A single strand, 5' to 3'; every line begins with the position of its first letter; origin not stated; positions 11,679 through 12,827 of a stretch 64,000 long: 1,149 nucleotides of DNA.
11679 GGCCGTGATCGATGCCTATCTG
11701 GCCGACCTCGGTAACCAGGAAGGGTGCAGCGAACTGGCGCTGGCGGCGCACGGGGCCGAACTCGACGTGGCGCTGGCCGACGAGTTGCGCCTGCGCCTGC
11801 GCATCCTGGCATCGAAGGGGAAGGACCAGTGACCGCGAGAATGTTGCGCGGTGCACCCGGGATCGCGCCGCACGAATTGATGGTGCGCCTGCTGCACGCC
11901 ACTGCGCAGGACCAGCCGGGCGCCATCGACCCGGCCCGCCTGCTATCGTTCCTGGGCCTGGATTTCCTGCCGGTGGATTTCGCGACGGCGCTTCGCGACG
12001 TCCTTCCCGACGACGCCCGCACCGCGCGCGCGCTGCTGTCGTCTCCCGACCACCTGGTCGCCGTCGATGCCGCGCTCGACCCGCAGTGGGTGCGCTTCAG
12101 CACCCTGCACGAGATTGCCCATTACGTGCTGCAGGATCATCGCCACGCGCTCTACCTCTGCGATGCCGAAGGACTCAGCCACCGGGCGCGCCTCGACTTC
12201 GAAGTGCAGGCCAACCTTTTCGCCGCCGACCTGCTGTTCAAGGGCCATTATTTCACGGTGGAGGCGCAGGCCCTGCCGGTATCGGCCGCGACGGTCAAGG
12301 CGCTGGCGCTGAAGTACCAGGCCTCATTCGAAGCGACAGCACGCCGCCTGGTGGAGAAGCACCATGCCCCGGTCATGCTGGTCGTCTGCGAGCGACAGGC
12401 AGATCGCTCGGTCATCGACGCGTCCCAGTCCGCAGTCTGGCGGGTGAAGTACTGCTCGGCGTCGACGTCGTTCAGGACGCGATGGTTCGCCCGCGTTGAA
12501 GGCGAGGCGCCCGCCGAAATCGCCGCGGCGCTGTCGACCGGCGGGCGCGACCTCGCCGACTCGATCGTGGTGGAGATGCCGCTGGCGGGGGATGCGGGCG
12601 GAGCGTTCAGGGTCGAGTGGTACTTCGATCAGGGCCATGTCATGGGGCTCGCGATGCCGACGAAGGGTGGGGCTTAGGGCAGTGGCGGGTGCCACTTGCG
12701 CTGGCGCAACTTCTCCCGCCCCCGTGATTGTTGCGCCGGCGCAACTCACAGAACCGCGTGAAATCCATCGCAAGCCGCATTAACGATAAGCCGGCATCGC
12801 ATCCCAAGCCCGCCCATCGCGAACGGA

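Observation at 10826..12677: Three-gene module: MqsR-like toxin, MqsA-like zinc-ribbon/HTH antitoxin, ImmA/IrrE metalloprotease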

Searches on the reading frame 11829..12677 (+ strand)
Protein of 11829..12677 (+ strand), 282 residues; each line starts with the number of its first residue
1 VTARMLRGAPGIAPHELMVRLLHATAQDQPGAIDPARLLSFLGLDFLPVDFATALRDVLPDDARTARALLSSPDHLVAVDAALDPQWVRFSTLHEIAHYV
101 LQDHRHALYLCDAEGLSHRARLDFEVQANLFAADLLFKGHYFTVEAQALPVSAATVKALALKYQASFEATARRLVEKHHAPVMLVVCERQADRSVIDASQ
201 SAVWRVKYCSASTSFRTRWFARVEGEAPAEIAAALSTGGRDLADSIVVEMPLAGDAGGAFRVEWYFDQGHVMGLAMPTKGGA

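Call 3: search_protein_families(library=pfam, proteins=[window:11829-12677:+], max_evalue=1)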
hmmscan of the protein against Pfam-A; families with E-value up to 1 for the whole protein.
window:11829-12677:+ (282 aa): 4 families
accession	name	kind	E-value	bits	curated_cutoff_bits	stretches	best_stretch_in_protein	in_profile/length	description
PF06114.19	Peptidase_M78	-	5.7e-10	39.5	22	1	74-174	28-122/123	IrrE N-terminal-like domain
PF03771.21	SPDY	-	0.013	15.8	25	1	198-237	18-53/61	Domain of unknown function (DUF317)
PF17887.7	Jak1_Phl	-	0.022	15.1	26.1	1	80-114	75-109/140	Jak1 pleckstrin homology-like domain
PF11394.13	Tla3_N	-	0.07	13.7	24.7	1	157-216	51-111/166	Type VI lipase adapter protein Tla3, N-terminal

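Call 4: search_protein_families(library=ncbifam, proteins=[window:11829-12677:+], max_evalue=1)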
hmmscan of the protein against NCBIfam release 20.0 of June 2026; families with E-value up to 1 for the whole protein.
window:11829-12677:+ (282 aa): 2 families
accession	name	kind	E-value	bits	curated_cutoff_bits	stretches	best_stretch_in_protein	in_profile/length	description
NF052239.1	antitox_spr1629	equivalog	0.3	10.1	335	1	90-172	210-288/377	spr1629 family repressor/antitoxin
TIGR04164.1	cobo_pep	equivalog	0.7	9.4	35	0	110-118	7-17/25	modified peptide precursor CbpA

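Call 5: search_protein_families(library=padloc, proteins=[window:11829-12677:+], max_evalue=1)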
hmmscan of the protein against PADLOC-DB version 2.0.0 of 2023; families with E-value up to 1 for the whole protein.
window:11829-12677:+ (282 aa): 9 families
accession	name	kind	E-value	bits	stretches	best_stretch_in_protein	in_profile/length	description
PDLC04141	capP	-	6.9e-21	72.8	1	77-193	56-169/242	capP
PDLC03944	RmrA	-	4.2e-05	20.8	1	89-173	200-279/384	-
PDLC04776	PDC-M69B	-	0.00027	18.7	1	56-157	49-149/272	-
PDLC03948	RmrA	-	0.0024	14.8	1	88-175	207-287/397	-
PDLC03982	PD-Lambda-2_B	-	0.0085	13.4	1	83-174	287-373/402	-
PDLC03952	RmrA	-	0.015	12.1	1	88-151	220-278/395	-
PDLC03951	RmrA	-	0.027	11.4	1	88-173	205-281/400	-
PDLC01319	typeIV_Cas7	-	0.029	12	1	141-179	124-160/291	CAS-IV-A; effector_G7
PDLC03945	RmrA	-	0.052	10.7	1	90-170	210-286/394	-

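Call 7: search_protein_families(library=phrogs, proteins=[window:11829-12677:+], max_evalue=0.1)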
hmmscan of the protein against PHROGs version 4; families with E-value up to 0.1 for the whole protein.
window:11829-12677:+ (282 aa): 4 families
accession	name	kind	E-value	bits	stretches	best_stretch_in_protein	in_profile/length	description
phrog_1914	-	unknown function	7.6e-08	33.3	1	84-175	90-175/222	-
phrog_87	-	other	1.9e-06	28.8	1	75-166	72-153/227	metallo-protease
phrog_2439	-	transcription regulation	2.4e-06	27.7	1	88-174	197-277/367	transcriptional regulator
phrog_19315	-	unknown function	0.013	15.5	1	85-156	92-161/348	-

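Call 40: search_solved_structures(query=window:11829-12677:+, max_evalue=1, show_alignments=2)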
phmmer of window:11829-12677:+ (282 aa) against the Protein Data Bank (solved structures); distinct sequences matched with E-value up to 1: 38.
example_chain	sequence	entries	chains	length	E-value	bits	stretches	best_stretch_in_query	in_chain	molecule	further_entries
7t5t_A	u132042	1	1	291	0.00017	24.7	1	78-171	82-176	CapP toxin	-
7zq8_A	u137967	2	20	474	0.0012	22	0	44-86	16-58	VelcroVax tandem HBcAg with SUMO-Affimer inserted at MIR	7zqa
3dte_A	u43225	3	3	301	0.0019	21.3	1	73-232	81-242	IrrE protein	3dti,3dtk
8slm_A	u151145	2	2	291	0.081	15.9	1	72-188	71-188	Zn dependent hydrolase fused to HTH domain, IrrE ortholog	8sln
5d7y_A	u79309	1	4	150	0.086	15.8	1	44-131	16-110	Capsid protein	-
2g33_C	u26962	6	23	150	0.086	15.8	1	44-131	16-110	Core antigen | Capsid protein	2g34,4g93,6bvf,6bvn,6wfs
6cwd_D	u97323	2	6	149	0.14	15.2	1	44-100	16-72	Capsid protein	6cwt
3v6z_E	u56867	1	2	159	0.15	15.1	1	44-100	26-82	e-antigen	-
6cvk_C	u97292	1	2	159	0.16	15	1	44-100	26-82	Capsid protein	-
6ui6_A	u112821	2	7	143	0.18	14.8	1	44-100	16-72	Core protein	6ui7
5wtw_A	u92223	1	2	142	0.22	14.5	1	44-98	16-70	Core protein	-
3kxs_F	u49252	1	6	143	0.22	14.5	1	44-98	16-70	Capsid protein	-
6j10_A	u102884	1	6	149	0.23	14.4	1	44-99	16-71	Capsid protein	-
8uyx_A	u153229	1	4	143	0.23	14.4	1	44-98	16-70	Capsid protein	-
5e0i_A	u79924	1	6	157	0.25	14.3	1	44-98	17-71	Capsid protein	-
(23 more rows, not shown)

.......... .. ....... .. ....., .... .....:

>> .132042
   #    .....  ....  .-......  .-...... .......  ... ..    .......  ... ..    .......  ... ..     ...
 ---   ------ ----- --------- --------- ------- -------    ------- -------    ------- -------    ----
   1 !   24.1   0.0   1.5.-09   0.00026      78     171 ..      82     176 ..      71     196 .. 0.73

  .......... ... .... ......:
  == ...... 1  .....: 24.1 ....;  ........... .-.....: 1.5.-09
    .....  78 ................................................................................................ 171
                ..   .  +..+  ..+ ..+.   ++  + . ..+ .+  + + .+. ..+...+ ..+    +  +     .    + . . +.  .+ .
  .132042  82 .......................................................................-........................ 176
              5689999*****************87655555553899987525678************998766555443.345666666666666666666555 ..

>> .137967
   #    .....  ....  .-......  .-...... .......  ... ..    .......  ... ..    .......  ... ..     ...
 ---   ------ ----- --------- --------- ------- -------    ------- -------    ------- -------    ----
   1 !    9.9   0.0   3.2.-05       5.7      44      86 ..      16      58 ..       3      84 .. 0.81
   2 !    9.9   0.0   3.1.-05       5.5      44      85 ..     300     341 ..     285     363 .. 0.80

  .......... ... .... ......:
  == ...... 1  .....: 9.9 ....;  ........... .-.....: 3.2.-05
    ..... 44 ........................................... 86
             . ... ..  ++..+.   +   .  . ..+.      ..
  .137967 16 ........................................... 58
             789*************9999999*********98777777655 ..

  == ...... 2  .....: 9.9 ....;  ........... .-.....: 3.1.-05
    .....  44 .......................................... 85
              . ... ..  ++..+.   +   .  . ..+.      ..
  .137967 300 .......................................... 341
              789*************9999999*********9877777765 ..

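Call 73: search_solved_structures(query=A5, max_evalue=0.01, show_alignments=2)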
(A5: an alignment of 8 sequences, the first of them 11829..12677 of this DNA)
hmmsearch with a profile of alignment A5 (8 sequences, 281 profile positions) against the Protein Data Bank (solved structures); distinct sequences matched with E-value up to 0.01: 3.
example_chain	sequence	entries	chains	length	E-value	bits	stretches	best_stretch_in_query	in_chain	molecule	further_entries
7t5t_A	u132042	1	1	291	1.7e-08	37.1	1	79-183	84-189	CapP toxin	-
3dte_A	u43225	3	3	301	3.5e-07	32.8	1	73-220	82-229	IrrE protein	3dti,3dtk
8slm_A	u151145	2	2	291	0.0014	20.9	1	73-190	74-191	Zn dependent hydrolase fused to HTH domain, IrrE ortholog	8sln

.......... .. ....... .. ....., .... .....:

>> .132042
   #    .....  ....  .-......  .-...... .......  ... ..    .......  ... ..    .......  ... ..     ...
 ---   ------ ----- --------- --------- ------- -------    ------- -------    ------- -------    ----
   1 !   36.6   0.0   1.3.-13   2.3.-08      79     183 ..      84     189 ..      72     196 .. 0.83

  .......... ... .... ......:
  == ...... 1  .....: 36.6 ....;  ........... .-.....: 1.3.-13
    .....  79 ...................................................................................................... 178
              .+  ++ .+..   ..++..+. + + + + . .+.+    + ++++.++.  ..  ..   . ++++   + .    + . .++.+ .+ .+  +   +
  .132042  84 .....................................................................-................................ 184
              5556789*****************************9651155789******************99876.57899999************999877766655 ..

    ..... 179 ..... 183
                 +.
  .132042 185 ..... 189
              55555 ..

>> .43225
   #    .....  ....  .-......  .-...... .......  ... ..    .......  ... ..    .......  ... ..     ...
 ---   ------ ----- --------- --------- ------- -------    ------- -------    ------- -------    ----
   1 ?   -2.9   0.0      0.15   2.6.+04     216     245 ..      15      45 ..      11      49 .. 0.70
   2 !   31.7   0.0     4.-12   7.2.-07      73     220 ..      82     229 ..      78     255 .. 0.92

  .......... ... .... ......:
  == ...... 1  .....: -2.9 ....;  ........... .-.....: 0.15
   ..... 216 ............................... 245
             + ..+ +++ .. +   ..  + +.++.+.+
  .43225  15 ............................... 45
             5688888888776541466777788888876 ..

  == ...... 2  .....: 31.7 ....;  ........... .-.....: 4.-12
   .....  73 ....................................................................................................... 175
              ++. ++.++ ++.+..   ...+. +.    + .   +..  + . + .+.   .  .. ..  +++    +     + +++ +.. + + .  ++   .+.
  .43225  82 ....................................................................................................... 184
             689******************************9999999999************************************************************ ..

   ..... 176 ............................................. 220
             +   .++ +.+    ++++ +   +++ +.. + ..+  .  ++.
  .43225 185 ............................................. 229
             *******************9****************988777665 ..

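Call 74: search_protein_families(library=padloc, alignment_id=A5, max_evalue=0.001)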
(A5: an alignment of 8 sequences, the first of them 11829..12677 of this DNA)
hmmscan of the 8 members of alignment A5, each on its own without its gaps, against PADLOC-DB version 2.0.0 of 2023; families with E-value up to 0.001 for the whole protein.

A. member 1, window:11829-12677:+ (282 aa): 3 families
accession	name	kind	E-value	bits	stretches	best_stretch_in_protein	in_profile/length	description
PDLC04141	capP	-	6.9e-21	72.8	1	77-193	56-169/242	capP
PDLC03944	RmrA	-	4.2e-05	20.8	1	89-173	200-279/384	-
PDLC04776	PDC-M69B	-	0.00027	18.7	1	56-157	49-149/272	-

B. families by the number of members that match (of 8 scanned): 13 families
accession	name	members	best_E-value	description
PDLC04141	capP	8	1.6e-26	capP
PDLC03944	RmrA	8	1.7e-10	-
PDLC03948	RmrA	6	1.4e-07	-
PDLC03952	RmrA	5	7.6e-06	-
PDLC04776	PDC-M69B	4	1.6e-09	-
PDLC03954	RmrA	4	6.5e-07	-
PDLC03947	RmrA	4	7.6e-07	-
PDLC03949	RmrA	4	1.1e-05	-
PDLC03951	RmrA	4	1.1e-05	-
PDLC03945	RmrA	3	1.9e-06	-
PDLC03982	PD-Lambda-2_B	2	5.3e-05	-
PDLC03953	RmrA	1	0.00042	-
PDLC03946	RmrA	1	0.00056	-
